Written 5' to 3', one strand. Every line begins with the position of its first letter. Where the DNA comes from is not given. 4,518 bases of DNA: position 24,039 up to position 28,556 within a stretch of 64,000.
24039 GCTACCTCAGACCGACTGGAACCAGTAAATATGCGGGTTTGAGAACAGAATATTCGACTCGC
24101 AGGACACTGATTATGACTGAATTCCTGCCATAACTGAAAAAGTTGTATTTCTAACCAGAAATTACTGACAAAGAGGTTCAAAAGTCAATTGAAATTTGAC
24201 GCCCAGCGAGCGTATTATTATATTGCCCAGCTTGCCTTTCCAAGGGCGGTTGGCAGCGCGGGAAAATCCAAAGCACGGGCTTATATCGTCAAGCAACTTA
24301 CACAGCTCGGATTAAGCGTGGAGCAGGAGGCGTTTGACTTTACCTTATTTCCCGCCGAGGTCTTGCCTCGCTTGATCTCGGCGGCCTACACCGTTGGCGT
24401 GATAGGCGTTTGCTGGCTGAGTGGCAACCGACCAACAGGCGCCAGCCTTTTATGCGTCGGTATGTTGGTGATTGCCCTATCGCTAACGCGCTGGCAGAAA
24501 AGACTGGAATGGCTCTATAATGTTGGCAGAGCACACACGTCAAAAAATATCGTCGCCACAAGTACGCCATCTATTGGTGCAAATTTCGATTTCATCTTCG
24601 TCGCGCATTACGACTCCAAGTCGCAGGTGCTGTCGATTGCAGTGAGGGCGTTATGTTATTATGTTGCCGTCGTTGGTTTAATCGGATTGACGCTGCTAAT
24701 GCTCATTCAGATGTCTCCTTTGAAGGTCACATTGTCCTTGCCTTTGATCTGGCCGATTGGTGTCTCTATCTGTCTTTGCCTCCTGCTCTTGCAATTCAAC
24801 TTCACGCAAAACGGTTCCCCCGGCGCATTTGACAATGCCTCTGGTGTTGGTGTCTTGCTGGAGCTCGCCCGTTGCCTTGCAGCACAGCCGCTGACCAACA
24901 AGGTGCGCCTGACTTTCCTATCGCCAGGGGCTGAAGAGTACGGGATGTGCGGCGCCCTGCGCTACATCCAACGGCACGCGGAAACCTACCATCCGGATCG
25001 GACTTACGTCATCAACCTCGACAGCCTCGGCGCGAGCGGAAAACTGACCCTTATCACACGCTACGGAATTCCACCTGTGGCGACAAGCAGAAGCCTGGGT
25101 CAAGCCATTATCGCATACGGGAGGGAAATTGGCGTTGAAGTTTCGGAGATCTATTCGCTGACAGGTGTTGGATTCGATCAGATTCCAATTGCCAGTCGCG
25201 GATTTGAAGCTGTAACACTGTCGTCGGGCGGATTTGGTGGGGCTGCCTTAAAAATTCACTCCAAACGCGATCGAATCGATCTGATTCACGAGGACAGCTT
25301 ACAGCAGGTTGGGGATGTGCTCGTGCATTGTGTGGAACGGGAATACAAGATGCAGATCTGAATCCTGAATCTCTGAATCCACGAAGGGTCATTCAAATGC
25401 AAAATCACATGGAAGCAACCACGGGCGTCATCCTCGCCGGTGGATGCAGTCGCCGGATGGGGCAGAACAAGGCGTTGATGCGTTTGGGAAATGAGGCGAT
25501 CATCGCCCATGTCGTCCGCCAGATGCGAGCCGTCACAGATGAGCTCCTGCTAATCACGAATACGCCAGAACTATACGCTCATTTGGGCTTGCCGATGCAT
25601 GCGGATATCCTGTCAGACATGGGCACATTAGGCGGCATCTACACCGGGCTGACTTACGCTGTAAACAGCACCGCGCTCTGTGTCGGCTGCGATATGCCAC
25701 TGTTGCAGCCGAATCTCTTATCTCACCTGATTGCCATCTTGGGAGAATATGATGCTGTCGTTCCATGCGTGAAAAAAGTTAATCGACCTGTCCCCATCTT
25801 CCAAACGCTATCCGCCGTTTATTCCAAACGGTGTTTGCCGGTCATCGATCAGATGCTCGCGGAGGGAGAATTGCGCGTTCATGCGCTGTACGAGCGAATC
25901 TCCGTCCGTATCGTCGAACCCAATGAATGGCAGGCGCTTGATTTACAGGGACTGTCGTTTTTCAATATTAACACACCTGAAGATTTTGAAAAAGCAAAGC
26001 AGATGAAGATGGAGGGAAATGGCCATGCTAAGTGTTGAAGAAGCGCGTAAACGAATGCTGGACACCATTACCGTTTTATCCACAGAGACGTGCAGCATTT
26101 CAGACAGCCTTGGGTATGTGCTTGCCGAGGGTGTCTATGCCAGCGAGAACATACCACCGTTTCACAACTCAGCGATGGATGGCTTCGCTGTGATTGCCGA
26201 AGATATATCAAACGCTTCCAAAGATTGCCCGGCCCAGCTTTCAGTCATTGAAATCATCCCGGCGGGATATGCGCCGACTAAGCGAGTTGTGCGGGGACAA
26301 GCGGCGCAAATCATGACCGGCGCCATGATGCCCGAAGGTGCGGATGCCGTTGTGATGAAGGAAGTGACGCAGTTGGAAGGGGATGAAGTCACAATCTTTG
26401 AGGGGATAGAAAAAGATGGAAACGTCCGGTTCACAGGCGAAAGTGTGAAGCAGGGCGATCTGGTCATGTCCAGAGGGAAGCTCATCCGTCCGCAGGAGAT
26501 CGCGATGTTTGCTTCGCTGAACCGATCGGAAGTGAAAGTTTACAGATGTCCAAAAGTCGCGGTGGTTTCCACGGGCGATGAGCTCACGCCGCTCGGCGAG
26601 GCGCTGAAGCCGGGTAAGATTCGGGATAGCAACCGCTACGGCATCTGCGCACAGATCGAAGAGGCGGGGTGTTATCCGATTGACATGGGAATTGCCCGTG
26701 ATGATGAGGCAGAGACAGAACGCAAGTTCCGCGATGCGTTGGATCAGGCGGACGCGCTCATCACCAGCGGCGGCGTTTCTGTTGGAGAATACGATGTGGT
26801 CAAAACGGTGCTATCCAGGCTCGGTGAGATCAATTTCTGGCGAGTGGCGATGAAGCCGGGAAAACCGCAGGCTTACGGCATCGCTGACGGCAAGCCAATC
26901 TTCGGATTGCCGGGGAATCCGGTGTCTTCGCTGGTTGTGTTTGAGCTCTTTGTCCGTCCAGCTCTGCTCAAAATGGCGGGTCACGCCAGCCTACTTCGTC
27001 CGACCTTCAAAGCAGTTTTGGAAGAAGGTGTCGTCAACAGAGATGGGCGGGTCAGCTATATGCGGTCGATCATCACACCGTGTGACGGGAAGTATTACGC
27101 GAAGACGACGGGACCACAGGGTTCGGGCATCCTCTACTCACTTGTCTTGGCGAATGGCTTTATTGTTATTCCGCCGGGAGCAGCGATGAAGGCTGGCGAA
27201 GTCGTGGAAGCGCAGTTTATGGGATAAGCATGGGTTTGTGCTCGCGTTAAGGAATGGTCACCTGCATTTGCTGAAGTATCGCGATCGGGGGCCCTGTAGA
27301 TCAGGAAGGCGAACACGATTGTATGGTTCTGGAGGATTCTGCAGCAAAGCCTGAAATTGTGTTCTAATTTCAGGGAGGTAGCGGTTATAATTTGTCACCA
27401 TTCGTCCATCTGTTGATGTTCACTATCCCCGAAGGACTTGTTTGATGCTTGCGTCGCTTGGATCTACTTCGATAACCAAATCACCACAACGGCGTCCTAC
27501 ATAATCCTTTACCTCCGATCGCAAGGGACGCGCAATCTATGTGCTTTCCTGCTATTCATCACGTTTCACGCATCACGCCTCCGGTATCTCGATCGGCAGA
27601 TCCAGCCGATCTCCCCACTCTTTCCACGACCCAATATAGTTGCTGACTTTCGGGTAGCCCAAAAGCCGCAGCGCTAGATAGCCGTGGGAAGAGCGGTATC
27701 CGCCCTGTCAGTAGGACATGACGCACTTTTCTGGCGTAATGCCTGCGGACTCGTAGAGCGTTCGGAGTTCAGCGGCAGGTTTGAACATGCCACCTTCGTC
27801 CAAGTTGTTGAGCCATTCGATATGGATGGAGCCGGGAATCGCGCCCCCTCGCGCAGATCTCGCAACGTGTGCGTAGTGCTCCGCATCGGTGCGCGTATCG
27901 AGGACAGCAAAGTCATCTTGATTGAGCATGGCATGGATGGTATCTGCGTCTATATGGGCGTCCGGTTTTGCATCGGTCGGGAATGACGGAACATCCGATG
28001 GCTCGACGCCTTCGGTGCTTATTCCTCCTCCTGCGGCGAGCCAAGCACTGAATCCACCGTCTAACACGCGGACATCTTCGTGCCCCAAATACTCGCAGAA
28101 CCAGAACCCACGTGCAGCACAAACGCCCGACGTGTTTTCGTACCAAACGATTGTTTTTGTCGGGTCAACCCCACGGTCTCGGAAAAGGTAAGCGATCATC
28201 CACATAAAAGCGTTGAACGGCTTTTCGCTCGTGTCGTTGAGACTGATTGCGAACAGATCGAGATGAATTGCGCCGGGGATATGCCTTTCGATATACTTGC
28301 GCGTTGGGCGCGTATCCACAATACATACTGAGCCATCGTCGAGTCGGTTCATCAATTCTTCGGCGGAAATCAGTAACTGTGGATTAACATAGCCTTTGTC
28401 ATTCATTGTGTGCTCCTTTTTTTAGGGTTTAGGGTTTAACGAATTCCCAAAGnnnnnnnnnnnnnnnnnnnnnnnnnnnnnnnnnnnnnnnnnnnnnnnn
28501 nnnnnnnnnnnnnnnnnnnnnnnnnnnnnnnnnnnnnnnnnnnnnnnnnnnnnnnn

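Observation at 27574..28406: Rhodanese gene with TGA precisely at the catalytic cysteine codon: candidate selenocysteine sulfurtransferase (or a one-base pseudogene)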

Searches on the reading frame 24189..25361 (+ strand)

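Call 36: search_protein_families(library=pfam, proteins=[window:24189-25361:+], max_evalue=0.001)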
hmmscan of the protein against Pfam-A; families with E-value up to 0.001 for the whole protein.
window:24189-25361:+ (390 aa): 2 families
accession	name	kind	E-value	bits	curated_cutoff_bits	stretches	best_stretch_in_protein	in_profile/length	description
PF04389.22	Peptidase_M28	-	1.2e-25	90.8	21.3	1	210-380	27-191/193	Peptidase family M28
PF01546.33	Peptidase_M20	-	6.6e-05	23.3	24.6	1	211-383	31-205/206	Peptidase family M20/M25/M40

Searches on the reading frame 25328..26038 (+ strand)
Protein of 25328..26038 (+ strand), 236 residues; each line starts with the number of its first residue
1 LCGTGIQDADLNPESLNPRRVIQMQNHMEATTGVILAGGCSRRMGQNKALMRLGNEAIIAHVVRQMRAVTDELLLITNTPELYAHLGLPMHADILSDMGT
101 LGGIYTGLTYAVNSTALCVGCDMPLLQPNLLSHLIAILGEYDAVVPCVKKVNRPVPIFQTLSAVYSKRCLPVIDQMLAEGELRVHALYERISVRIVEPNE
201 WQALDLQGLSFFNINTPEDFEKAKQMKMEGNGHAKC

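Call 36: search_protein_families(library=pfam, proteins=[window:25328-26038:+], max_evalue=0.001)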
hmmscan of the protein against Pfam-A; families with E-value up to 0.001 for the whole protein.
window:25328-26038:+ (236 aa): 1 family
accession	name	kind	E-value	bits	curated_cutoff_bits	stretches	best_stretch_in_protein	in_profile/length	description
PF12804.13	NTP_transf_3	-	1e-32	114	27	1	33-183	1-151/160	MobA-like NTP transferase domain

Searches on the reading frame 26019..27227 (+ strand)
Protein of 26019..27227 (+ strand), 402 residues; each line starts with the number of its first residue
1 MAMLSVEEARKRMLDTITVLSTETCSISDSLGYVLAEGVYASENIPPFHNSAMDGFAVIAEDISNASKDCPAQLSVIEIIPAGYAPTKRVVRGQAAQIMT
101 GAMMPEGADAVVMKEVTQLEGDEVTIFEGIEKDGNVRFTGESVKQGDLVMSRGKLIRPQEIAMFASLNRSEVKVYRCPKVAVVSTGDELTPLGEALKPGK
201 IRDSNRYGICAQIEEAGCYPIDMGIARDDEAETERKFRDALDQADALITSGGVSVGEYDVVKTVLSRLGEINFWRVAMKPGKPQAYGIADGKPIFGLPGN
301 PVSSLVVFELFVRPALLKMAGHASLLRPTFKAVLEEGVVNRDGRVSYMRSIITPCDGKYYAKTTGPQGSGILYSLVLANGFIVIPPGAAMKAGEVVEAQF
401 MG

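Call 36: search_protein_families(library=pfam, proteins=[window:26019-27227:+], max_evalue=0.001)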
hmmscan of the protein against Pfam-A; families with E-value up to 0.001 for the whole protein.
window:26019-27227:+ (402 aa): 3 families
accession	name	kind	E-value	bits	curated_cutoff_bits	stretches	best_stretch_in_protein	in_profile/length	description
PF03453.22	MoeA_N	-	8.2e-45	152.8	30.8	1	4-167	1-159/160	MoeA N-terminal region (domain I and II)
PF00994.29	MoCF_biosynth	-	3.1e-35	121.4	26.6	1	181-317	1-143/144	Probable molybdopterin binding domain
PF03454.20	MoeA_C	-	1.4e-17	64.1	22.1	1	331-399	1-70/72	MoeA C-terminal region (domain IV)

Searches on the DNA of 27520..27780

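Call 61: search_rna_families(source=window, start=27520, end=27780, threshold=evalue, max_evalue=10)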
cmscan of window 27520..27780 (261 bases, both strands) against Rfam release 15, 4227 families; matches with E-value up to 10: 0.
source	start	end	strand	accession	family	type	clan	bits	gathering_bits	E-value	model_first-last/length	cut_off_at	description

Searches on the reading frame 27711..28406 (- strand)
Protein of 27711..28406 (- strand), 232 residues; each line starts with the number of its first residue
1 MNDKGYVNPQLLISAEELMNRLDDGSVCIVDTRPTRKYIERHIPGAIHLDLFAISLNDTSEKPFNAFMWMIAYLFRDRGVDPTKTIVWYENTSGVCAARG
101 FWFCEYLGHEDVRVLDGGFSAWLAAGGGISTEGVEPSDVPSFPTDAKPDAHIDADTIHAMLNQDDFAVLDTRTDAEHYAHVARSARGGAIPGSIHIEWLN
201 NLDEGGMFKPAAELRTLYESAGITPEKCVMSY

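Call 13: find_related_loci(query=A1, collection=genome_contigs, flank=10000)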
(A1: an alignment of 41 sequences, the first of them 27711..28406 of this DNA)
Query A1 (232 aa) in genome_contigs; peptide patterns used: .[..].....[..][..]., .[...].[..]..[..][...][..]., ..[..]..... (x = any residue, [..] = any of these).
594 stretches matched a pattern; 554 encode a relative of the query (tblastn E <= 1e-3); the best 80 are kept; 80 distinct loci.
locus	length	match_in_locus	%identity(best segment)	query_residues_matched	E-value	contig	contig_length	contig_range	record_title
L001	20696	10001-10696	81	1-232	3e-129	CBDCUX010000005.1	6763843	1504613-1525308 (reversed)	MAG: Candidatus Poribacteria bacterium isolate e6ba5316-27cc-4a72-bad8-a94c688688a0 genome assembly, contig: contig_5, w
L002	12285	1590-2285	80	1-232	9e-129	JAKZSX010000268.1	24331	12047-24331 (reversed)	MAG: Candidatus Poribacteria bacterium isolate Langseth_MAG_00044 Langseth_MAG_00044_000000000268, whole genome shotgun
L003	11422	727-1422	80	1-232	1e-127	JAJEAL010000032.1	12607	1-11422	MAG: Candidatus Poribacteria bacterium isolate jk18x7bins.5 k141_811064, whole genome shotgun sequence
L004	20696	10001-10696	79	1-232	2e-127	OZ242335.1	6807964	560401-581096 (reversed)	MAG: Candidatus Poribacteria bacterium isolate 0e18bbbf-3c5b-4f4e-9be4-718f64127597 genome assembly, chromosome: 1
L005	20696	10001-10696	79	1-232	1e-127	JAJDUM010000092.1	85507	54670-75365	MAG: Candidatus Poribacteria bacterium isolate jk18x1bzbins.78 k141_1166762, whole genome shotgun sequence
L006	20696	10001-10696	79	1-232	2e-127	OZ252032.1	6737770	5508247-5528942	MAG: Candidatus Poribacteria bacterium isolate aa3f26ad-70d9-470a-add4-ad97223fdacd genome assembly, chromosome: 1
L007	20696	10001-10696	80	1-232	2e-127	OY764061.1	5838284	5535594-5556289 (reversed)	MAG: Candidatus Poribacteria bacterium isolate 89293177-375a-4259-af6b-6508537173d0 genome assembly, chromosome: 1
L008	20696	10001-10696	78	1-232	8e-127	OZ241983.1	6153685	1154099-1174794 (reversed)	MAG: Candidatus Poribacteria bacterium isolate 364a25e6-8d4f-453a-8db8-f2b726c437a0 genome assembly, chromosome: 1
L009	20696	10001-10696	79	1-232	2e-126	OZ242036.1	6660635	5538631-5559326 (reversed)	MAG: Candidatus Poribacteria bacterium isolate 54b3e0b4-8990-4cd1-959a-c9693763f33b genome assembly, chromosome: 1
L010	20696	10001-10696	79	1-232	2e-126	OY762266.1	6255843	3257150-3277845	MAG: Candidatus Poribacteria bacterium isolate f15cbddf-0c87-47e8-aab1-4ca568006f86 genome assembly, chromosome: 1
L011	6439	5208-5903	78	1-232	2e-126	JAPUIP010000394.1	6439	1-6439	MAG: Candidatus Poribacteria bacterium isolate KW1-S08_28 KW1-S08_28_cg394, whole genome shotgun sequence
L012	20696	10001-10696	78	1-232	6e-126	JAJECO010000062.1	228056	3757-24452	MAG: Candidatus Poribacteria bacterium isolate jk18xAbins.25 k141_30776, whole genome shotgun sequence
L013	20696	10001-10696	79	1-232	1e-125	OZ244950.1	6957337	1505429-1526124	MAG: Candidatus Poribacteria bacterium isolate 1741874c-865a-47cd-958f-7fa2b3d0eca7 genome assembly, chromosome: 1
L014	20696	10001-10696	78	1-232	1e-125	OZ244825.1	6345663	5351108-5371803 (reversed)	MAG: Candidatus Poribacteria bacterium isolate 9ee73198-b11f-455e-92bc-43fc746e3fb5 genome assembly, chromosome: 1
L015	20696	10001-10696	78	1-232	5e-125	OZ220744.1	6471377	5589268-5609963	MAG: Candidatus Poribacteria bacterium isolate 67f587a8-c379-43ee-8694-439c00dbce40 genome assembly, chromosome: 1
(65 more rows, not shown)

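Call 14: find_encoding_contigs(protein=window:27711-28406:-, flank=10000, max_places=6)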
Protein window:27711-28406:- (232 aa): no gene with exactly this product is on record in the collection.

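Call 71: search_protein_representatives(protein=window:27711-28406:-)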
Query: 232 residues. Proteins with E-value up to 0.001 (for the whole library): 8649; up to 1e-10: 2820; up to 1e-30: 92. The best 150 are listed.
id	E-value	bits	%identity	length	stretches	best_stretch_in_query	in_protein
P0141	6.1e-74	265.0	53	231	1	2-231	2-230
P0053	6.6e-74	264.9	54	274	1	3-232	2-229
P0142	4.8e-61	222.8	49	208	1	3-208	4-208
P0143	5.6e-59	216.0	79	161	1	1-117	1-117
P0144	1.9e-54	201.2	46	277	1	28-232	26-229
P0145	1.0e-46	175.9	33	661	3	18-227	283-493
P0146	2.1e-46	174.8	31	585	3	3-232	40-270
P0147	2.4e-46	174.6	41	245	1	6-232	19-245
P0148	4.6e-46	173.7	42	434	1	11-232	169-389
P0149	9.2e-46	172.8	43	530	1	23-216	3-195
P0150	2.2e-44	168.2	46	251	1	28-216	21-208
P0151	1.4e-43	165.6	40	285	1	2-231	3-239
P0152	2.5e-43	164.8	57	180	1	1-138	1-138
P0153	3.2e-43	164.4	30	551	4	4-228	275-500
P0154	5.8e-42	160.3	36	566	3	12-232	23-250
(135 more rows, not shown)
